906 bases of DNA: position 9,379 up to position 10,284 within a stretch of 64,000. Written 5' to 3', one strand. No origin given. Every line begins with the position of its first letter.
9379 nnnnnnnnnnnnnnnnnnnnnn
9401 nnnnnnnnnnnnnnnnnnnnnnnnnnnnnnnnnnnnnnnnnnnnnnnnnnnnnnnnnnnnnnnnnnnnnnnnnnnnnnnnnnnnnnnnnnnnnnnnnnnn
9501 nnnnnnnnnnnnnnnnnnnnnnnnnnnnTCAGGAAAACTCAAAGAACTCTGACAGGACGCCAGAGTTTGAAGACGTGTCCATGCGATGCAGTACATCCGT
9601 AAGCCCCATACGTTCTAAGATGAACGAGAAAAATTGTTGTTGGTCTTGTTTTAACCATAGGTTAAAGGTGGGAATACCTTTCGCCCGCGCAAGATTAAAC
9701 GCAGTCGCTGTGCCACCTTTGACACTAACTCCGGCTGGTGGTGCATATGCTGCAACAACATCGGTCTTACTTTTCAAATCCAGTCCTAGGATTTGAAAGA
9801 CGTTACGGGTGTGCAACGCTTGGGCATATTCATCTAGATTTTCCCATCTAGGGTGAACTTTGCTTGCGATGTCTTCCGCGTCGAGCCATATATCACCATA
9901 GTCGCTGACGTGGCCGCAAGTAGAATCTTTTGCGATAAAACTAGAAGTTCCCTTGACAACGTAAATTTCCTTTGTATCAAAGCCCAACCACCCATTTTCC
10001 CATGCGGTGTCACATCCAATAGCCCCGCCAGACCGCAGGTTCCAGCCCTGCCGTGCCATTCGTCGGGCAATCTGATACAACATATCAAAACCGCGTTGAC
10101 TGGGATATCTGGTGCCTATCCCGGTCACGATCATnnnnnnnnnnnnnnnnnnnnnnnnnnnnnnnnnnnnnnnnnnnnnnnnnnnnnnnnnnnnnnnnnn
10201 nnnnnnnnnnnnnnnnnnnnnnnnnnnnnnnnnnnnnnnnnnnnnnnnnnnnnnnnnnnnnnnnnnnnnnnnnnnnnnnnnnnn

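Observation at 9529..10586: Translationally coupled NADAR and SLOG gene pair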

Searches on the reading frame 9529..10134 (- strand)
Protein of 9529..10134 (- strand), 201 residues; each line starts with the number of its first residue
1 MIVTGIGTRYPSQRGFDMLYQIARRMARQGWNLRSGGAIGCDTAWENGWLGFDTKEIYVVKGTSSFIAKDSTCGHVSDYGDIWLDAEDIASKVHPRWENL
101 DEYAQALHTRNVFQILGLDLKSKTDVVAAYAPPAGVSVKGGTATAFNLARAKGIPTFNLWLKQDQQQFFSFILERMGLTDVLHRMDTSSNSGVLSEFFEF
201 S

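Call 3: search_protein_families(library=pfam, proteins=[window:9529-10134:-], max_evalue=0.1)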
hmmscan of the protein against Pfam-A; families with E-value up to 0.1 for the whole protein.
window:9529-10134:- (201 aa): 1 family
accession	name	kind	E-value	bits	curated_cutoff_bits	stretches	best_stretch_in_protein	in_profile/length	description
PF02481.21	DNA_processg_A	-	2.8e-06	27.1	29.6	1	6-59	50-103/212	DNA recombination-mediator protein A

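Call 4: search_protein_families(library=phrogs, proteins=[window:9529-10134:-], max_evalue=0.01)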
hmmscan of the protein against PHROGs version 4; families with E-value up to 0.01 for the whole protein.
window:9529-10134:- (201 aa): 2 families
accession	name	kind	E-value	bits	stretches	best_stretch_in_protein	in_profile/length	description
phrog_768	-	DNA, RNA and nucleotide metabolism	7.9e-51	173.3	1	2-173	5-180/191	DprA-like DNA recombination-mediator protein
phrog_4299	-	unknown function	5.7e-05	23.4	1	4-59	120-175/322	-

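Call 6: search_protein_families(library=ncbifam, proteins=[window:9529-10134:-], max_evalue=1)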
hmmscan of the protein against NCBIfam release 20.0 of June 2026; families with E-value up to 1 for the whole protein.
window:9529-10134:- (201 aa): 2 families
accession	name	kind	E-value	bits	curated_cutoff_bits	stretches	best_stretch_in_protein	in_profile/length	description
TIGR00732.1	dprA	equivalog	4.3e-06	26.1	191.15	1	6-63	50-107/220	DNA-processing protein DprA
TIGR00324.1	endA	equivalog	0.072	13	59.6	1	9-63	77-132/177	tRNA-intron lyase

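Call 7: search_protein_families(library=padloc, proteins=[window:9529-10134:-], max_evalue=1)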
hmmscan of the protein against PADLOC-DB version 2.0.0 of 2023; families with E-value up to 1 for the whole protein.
window:9529-10134:- (201 aa): 2 families
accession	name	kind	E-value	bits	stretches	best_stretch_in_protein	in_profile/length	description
PDLC03961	ShosA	-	9e-08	29.7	1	3-44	118-159/303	-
PDLC03927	PsyrA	-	0.047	10.8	1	6-51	137-182/398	-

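Call 8: search_dna_similar(query=window:9529-10134:-, collection=phages, mode=protein, max_rows=40)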
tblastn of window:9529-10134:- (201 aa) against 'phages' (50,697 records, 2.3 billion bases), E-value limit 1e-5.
Records with a match: 1483; places in all: 1483; records where one place covers at least 80% of the query: 877.
Best place of each record, by identity: <60% 1483.
By first word of the organism name: Klebsiella 315; Pseudomonas 299; Escherichia 179; Aeromonas 97; Vibrio 95; Acinetobacter 70; Enterobacter 55; Cronobacter 36; Salmonella 36; Serratia 35; and 48 more.
By host as written in the record: - 119; Klebsiella pneumoniae 108; Pseudomonas aeruginosa 102; Escherichia coli 55; Pseudomonas aeruginosa PAO1 36; Vibrio harveyi BAA-1116 36; Aeromonas hydrophila 26; Aeromonas salmonicida 26; and 434 more.
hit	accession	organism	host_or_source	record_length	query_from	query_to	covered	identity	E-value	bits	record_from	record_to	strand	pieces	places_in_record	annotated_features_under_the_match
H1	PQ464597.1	Pseudomonas phage Milchi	Pseudomonas poae Z9_5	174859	1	200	100%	52.0%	2e-60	208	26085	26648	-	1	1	DprA-like DNA recombination-mediator protein | hypothetical protein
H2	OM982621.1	Pseudomonas phage Astolliot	Pseudomonas syringae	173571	1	200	100%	51.0%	5e-60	207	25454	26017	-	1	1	hypothetical protein (x3)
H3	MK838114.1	Aeromonas phage LAh_8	Aeromonas hydrophila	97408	4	188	92%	35.8%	2e-27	114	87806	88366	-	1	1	hypothetical protein | putative anaerobic ribonucleoside-triphosphate reductase-activating ...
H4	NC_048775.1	Aeromonas phage LAh_8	Aeromonas hydrophila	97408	4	188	92%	35.8%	2e-27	114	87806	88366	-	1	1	DprA-like DNA recombination-mediator protein | anaerobic ribonucleotide reductase small subunit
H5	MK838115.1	Aeromonas phage LAh_9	Aeromonas hydrophila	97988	4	188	92%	35.8%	2e-27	114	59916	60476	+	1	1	hypothetical protein | putative anaerobic ribonucleoside-triphosphate reductase-activating ...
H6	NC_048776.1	Aeromonas phage LAh_9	Aeromonas hydrophila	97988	4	188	92%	35.8%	2e-27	114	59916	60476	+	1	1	DprA-like DNA recombination-mediator protein | anaerobic ribonucleotide reductase small subunit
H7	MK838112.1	Aeromonas phage LAh_6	Aeromonas hydrophila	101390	4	188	92%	35.8%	2e-27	114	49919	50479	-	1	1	hypothetical protein | putative anaerobic ribonucleoside-triphosphate reductase-activating ...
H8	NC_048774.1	Aeromonas phage LAh_6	Aeromonas hydrophila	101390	4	188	92%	35.8%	2e-27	114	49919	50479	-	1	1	DprA-like DNA recombination-mediator protein | anaerobic ribonucleotide reductase small subunit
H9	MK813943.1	Aeromonas phage 4_4572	Aeromonas hydrophila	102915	4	188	92%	35.8%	2e-27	114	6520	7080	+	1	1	44572_009: hypothetical protein | 44572_010: anaerobic NTP reductase small subunit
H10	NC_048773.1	Aeromonas phage 4_4572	Aeromonas hydrophila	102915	4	188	92%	35.8%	2e-27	114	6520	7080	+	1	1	44572_009: DprA-like DNA recombination-mediator protein | 44572_010: anaerobic ribonucleotide reductase small subunit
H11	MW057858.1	Providencia phage PSTCR6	Providencia stuartii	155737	3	186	92%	35.8%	2e-14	77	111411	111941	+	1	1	hypothetical protein | capsid vertex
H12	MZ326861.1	Stenotrophomonas phage Philippe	Stenotrophomonas maltophilia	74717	1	174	87%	37.6%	5e-19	90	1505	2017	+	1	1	DprA-like DNA processing chain A | ribosome_binding_site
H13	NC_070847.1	Stenotrophomonas phage Philippe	Stenotrophomonas maltophilia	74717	1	174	87%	37.6%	5e-19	90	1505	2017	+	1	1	DprA-like DNA processing chain A | ribosome_binding_site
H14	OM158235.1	Stenotrophomonas phage C121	Stenotrophomonas maltophilia YCR3A-1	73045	1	174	87%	37.3%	7e-20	92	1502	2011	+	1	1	DprA-like DNA processing chain A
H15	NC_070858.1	Stenotrophomonas phage C121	Stenotrophomonas maltophilia YCR3A-1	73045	1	174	87%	37.3%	7e-20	92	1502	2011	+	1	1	DprA-like DNA processing chain A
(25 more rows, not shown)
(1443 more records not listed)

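Call 10: get_annotated_region(hit=H1, flank=4000)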
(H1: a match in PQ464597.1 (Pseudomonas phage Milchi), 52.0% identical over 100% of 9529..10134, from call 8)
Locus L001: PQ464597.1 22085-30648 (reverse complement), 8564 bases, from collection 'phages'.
description: Pseudomonas phage Milchi, complete genome.
organism: Pseudomonas phage Milchi (NCBI taxid 3374953)
taxonomy: Viruses; Duplodnaviria; Heunggongvirae; Uroviricota; Caudoviricetes
host: Pseudomonas poae Z9_5; source: -; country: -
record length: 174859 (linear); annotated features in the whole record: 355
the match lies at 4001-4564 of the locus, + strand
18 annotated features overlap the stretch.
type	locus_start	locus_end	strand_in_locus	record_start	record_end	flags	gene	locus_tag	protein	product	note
CDS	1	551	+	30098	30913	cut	-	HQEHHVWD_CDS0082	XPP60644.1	metallo-phosphoesterase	-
CDS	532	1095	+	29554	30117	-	-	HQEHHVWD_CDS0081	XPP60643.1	hypothetical protein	-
CDS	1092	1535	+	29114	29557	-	-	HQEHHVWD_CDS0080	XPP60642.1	hypothetical protein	-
CDS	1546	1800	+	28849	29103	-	-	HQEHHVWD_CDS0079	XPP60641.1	hypothetical protein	-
CDS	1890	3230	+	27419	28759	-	-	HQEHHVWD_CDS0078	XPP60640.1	hypothetical protein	-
CDS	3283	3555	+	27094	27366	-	-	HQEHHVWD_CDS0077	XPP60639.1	hypothetical protein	-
CDS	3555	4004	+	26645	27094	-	-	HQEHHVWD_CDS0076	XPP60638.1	hypothetical protein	-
CDS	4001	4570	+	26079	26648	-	-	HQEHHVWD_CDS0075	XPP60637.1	DprA-like DNA recombination-mediator protein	-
CDS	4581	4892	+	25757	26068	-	-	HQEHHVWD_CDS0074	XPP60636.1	hypothetical protein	-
CDS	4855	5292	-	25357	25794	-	-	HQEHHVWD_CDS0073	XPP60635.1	hypothetical protein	-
CDS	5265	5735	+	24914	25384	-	-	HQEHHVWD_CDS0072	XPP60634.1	metal-dependent phosphohydrolase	-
CDS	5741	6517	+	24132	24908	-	-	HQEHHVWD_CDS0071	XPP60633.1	hypothetical protein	-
CDS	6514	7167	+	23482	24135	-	-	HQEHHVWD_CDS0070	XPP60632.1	protein kinase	inhibitor of host transcription; positively regulates RNaseIII; negatively on RNaseE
CDS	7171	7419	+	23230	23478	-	-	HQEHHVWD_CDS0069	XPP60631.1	hypothetical protein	-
CDS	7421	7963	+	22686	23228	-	-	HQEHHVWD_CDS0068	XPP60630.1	hypothetical protein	-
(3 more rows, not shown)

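Call 21: search_solved_structures(query=window:9529-10134:-, max_evalue=1, show_alignments=3)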
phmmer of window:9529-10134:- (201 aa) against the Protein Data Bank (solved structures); distinct sequences matched with E-value up to 1: 13.
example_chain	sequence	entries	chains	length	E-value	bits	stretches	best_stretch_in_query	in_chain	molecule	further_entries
4yza_A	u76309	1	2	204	0.031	16.9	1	96-160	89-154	Pectate lyase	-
5y2a_A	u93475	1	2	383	0.072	15.7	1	13-54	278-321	insect group II chitinase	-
5y2c_A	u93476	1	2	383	0.073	15.7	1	13-54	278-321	insect group II chitinase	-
4yz0_A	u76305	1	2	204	0.15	14.6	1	96-160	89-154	Pectate lyase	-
4z03_A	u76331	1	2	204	0.15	14.6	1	96-160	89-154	Pectate lyase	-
4yzq_A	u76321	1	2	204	0.21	14.2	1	96-160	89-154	Pectate lyase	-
4ew9_A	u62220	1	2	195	0.27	13.8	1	96-160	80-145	Pectate lyase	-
3t9g_A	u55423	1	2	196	0.27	13.8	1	96-160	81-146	Pectate lyase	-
5mll_A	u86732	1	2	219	0.36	13.4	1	4-47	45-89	DNA processing chain A (DprA)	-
4ljr_A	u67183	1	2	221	0.36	13.4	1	4-47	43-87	DNA processing chain A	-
4ljk_A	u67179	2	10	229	0.38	13.3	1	4-47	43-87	DNA processing chain A (DprA)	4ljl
4z06_A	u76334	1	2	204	0.69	12.5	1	96-159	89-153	Pectate lyase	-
4yzx_A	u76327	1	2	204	0.76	12.4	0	96-160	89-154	Pectate lyase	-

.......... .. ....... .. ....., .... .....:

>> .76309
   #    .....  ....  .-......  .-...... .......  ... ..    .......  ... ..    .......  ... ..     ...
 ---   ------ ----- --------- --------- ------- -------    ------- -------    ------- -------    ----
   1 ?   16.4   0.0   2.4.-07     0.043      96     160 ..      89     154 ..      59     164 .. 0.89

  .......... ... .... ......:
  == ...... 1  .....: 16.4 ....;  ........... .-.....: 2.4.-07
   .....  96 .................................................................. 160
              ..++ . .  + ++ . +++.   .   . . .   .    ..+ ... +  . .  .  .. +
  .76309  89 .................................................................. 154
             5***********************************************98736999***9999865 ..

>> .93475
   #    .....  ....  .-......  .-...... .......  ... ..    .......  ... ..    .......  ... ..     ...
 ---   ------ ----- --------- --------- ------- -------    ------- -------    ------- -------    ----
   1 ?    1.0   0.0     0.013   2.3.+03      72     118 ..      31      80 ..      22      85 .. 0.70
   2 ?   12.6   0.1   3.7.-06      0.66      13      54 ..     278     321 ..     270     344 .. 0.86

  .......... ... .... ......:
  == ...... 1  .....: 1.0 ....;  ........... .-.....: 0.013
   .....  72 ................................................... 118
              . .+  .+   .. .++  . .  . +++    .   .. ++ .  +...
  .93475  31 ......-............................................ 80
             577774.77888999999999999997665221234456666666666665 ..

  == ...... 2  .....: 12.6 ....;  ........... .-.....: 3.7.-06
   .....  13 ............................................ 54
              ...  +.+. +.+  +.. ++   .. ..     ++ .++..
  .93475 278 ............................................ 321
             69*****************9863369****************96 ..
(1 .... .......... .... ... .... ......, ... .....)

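Call 22: find_homologous_proteins(query=window:9529-10134:-, max_evalue=0.00001)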
Query window:9529-10134:- (201 aa): 49 proteins with E <= 0.00001 among 198 candidates.
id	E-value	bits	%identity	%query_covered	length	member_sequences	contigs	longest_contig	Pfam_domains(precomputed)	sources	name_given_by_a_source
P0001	1.3e-121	421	91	100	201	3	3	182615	PF02481.22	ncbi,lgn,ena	ncbi:DNA recombination-mediator protein A [compost metagenome]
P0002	3.7e-108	378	82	100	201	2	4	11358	-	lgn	-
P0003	1.7e-104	366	80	100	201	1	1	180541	-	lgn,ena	-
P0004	2.2e-101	355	78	100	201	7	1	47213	-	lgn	-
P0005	2.3e-97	342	77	100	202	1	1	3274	-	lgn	-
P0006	1.2e-96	340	76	100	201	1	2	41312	-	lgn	-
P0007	1.4e-93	330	74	100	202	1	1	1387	-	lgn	-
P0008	4.4e-93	328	73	100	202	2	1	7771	-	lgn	-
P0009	8.5e-91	321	72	100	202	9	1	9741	-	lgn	-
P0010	3.2e-90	319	71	100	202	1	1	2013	-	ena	-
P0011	4.1e-88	312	70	100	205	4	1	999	-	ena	-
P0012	9.6e-86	304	68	100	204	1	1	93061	-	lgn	-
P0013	1.2e-85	304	69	100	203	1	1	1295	-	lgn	-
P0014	1.4e-85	304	71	100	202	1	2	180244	-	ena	-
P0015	2.7e-84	300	68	100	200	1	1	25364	-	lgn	-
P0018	1.0e-60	223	56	88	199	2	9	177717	-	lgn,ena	-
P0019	6.8e-60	220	56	88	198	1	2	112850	-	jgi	jgi:hypothetical protein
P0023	1.8e-46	176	47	88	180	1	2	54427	-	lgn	-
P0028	1.0e-22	99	38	80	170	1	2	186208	PF02481.22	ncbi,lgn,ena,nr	ncbi:MAG: hypothetical protein COA52_00470 [Hyphomicrobiales bacterium]|nr:MAG: hypothetical protein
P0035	5.8e-20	90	35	84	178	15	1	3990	PF02481.22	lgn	-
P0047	1.8e-12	65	35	76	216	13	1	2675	PF02481.22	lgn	-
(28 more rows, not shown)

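Call 26: search_solved_structures(query=A1, max_evalue=1, show_alignments=3)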
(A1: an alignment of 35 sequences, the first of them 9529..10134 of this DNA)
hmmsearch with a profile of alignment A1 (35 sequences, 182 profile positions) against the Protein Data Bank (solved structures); distinct sequences matched with E-value up to 1: 9.
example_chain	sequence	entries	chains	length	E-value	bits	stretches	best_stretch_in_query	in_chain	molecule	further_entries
5mll_A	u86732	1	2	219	0.0002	24.2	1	3-48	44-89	DNA processing chain A (DprA)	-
4ljr_A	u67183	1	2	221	0.0002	24.2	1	3-48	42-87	DNA processing chain A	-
4ljk_A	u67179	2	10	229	0.00022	24.1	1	3-48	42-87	DNA processing chain A (DprA)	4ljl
3maj_A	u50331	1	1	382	0.018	17.8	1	2-49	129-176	DNA processing chain A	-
8a3k_UNK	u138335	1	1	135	0.1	15.4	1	13-103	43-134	sc-apCC-4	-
3uqz_A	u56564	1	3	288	0.11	15.2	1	3-55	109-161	DNA processing protein DprA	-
3p1z_B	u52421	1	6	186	0.44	13.3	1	15-48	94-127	tRNA-splicing endonuclease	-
3ajv_B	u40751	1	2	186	0.46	13.2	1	15-48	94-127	tRNA-splicing endonuclease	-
1hpg_A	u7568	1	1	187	0.94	12.2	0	117-163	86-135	Glutamic acid specific protease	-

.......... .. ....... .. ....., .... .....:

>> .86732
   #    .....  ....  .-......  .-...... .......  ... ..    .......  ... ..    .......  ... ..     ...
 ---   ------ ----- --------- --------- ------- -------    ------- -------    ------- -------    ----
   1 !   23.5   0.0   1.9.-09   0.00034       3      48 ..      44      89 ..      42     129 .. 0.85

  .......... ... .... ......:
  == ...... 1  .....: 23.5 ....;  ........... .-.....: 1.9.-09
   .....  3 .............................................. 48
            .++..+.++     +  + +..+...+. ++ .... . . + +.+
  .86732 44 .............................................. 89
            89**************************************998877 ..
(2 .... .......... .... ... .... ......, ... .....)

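Call 31: search_protein_families(library=phrogs, proteins=[L001:3555-4004:+, L001:4001-4570:+], max_evalue=0.001)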
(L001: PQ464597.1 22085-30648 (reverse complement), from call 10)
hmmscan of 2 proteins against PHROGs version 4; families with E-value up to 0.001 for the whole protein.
L001:3555-4004:+ (149 aa): 1 family
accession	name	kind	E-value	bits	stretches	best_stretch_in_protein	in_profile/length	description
phrog_652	-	unknown function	7.9e-42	144.5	1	2-148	129-271/296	-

L001:4001-4570:+ (189 aa): 1 family
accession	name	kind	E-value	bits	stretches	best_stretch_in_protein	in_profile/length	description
phrog_768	-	DNA, RNA and nucleotide metabolism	2.2e-50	171.9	1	2-166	5-179/191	DprA-like DNA recombination-mediator protein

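Call 33: predict_structure(alignment_id=A1)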
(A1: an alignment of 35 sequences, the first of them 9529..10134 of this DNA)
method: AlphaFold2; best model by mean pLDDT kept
length: 201 residues; sequences in the alignment: 35
mean_pLDDT: 84.8   pTM: 0.82
mean pLDDT of the five models: 84.8, 84.4, 81.8, 81.5, 80.7
residues with pLDDT >= 90: 126; 70-90: 36; 50-70: 21; < 50: 18
segments of 3 or more residues with pLDDT < 50: 71-77, 181-191
pLDDT, mean of each block of 10 residues (from residue 1): 96 94 92 93 95 88 60 48 90 94 91 94 96 94 96 97 92 77 45 68 51
secondary structure, 60 per line:
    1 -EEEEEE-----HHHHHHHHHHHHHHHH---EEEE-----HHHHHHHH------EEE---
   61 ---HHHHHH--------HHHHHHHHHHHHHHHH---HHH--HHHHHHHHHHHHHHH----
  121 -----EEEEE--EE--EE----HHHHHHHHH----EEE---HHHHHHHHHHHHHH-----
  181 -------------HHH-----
elements in order: E2-7 H13-28 E32-35 H41-48 E55-57 H64-69 H78-93 H102-116 E126-130 H143-151 E156-158 H162-175

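Call 35: find_related_loci(query=A1, collection=viral_contigs, flank=4000)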
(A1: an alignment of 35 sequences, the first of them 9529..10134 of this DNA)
Query A1 (201 aa) in viral_contigs; peptide patterns used: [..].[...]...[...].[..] (x = any residue, [..] = any of these).
94 stretches matched a pattern; 92 encode a relative of the query (tblastn E <= 1e-3); the best 80 are kept; 80 distinct loci.
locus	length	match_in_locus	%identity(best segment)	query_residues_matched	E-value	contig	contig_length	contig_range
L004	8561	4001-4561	47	1-192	1e-51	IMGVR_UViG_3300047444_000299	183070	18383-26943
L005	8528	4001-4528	49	1-176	2e-51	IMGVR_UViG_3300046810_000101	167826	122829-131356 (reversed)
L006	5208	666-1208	46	1-181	3e-49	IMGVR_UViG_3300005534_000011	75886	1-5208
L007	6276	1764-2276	39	4-179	2e-31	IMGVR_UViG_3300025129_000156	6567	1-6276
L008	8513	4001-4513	39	4-179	2e-31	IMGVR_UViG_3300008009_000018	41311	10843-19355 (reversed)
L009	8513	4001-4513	39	4-179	2e-31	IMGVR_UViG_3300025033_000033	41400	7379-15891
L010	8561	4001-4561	36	4-188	7e-31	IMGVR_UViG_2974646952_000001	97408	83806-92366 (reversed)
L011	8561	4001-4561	37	1-176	1e-30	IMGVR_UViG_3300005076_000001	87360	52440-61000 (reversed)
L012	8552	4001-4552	36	4-174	1e-29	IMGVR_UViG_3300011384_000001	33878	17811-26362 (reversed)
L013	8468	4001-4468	40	4-162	3e-29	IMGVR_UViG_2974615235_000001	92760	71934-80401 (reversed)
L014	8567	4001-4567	34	4-172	7e-28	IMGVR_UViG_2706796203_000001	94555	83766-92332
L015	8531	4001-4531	38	2-172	1e-27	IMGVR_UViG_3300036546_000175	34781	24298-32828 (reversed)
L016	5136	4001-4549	35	4-172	9e-27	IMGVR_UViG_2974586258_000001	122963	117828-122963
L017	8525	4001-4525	37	1-171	9e-27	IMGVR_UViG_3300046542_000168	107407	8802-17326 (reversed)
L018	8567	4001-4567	34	4-172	8e-27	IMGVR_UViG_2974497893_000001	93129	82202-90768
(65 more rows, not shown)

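Call 37: fold_search(model_id=the predicted structure, library=pdb)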
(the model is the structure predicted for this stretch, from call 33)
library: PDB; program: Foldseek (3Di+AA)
matches with E <= 10: 1233; with E <= 0.001: 9
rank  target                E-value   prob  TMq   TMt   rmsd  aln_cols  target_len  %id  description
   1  4ljk_D                1.0e-04  1.00  0.47  0.44   8.8       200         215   18  Structural insights into the unique single-stranded DNA binding mode of DNA processing protein A from Helicobacter pyl (released 2014-01-01)
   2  5mll_A                1.6e-04  1.00  0.45  0.41   9.4       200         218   18  Structure of HpDprA at 1.9 Angstroms resolution (released 2017-12-20)
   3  4ljk_B                2.5e-04  1.00  0.47  0.44   8.8       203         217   17  Structural insights into the unique single-stranded DNA binding mode of DNA processing protein A from Helicobacter pyl (released 2014-01-01)
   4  4ljk_A                3.6e-04  1.00  0.45  0.42   8.8       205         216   18  Structural insights into the unique single-stranded DNA binding mode of DNA processing protein A from Helicobacter pyl (released 2014-01-01)
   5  4ljk_G                3.8e-04  1.00  0.51  0.48   9.2       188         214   19  Structural insights into the unique single-stranded DNA binding mode of DNA processing protein A from Helicobacter pyl (released 2014-01-01)
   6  4ljr_A                4.0e-04  1.00  0.47  0.45   8.8       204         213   17  Structural insights into the unique single-stranded DNA binding mode of DNA processing protein A from Helicobacter pyl (released 2014-01-01)
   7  5mll_B                4.0e-04  1.00  0.43  0.40   9.4       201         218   17  Structure of HpDprA at 1.9 Angstroms resolution (released 2017-12-20)
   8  4ljl_A                5.7e-04  1.00  0.47  0.43   9.0       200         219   18  Structural insights into the unique single-stranded DNA binding mode of DNA processing protein A from Helicobacter pyl (released 2014-01-01)
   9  4ljk_F                5.7e-04  1.00  0.44  0.41   9.7       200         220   17  Structural insights into the unique single-stranded DNA binding mode of DNA processing protein A from Helicobacter pyl (released 2014-01-01)
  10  7uxs_A                1.0e-03  1.00  0.44  0.45   8.3       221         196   10  Crystal structure of the BcThsA SLOG domain in complex with 3'cADPR (released 2022-09-07)
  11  6lhx_D                1.2e-03  1.00  0.41  0.22   8.3       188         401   12  Crystal structure of ThsA (released 2020-06-24)
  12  3maj                  1.6e-03  1.00  0.44  0.26   8.8       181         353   16  Crystal structure of putative DNA processing protein DprA from Rhodopseudomonas palustris CGA009 (released 2010-05-12)
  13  7uxs_B                2.0e-03  1.00  0.44  0.46   8.2       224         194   10  Crystal structure of the BcThsA SLOG domain in complex with 3'cADPR (released 2022-09-07)
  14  2iz5_C                2.2e-03  1.00  0.43  0.53   8.6       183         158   16  FUNCTION AND STRUCTURE OF THE MOLYBDENUM COFACTOR CARRIER PROTEIN MCP FROM CHLAMYDOMONAS REINHARDTII (released 2006-07-26)
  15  8wc0_B                2.2e-03  1.00  0.41  0.19  11.2       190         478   10  Crystal structure of EcThsA (released 2024-09-18)
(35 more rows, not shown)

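Call 39: find_encoding_contigs(protein=P0023, flank=3000, max_places=3)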
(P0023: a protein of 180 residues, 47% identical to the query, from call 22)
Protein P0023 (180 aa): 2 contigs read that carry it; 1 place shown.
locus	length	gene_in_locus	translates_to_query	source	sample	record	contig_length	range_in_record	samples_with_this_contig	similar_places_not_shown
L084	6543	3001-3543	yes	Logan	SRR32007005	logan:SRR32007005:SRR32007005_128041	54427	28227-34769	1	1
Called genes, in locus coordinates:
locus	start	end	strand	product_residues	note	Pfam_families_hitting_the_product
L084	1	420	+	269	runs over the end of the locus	PF00149:Metallophos, PF12850:Metallophos_2 (weak)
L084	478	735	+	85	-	-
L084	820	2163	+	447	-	PF01145:Band_7 (faint)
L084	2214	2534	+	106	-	-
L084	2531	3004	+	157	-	PF08010:Phage_30_3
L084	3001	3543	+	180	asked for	-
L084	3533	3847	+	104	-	-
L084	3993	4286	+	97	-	-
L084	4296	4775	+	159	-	-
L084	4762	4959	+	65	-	-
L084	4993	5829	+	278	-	-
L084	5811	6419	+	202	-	-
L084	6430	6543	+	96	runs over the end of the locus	-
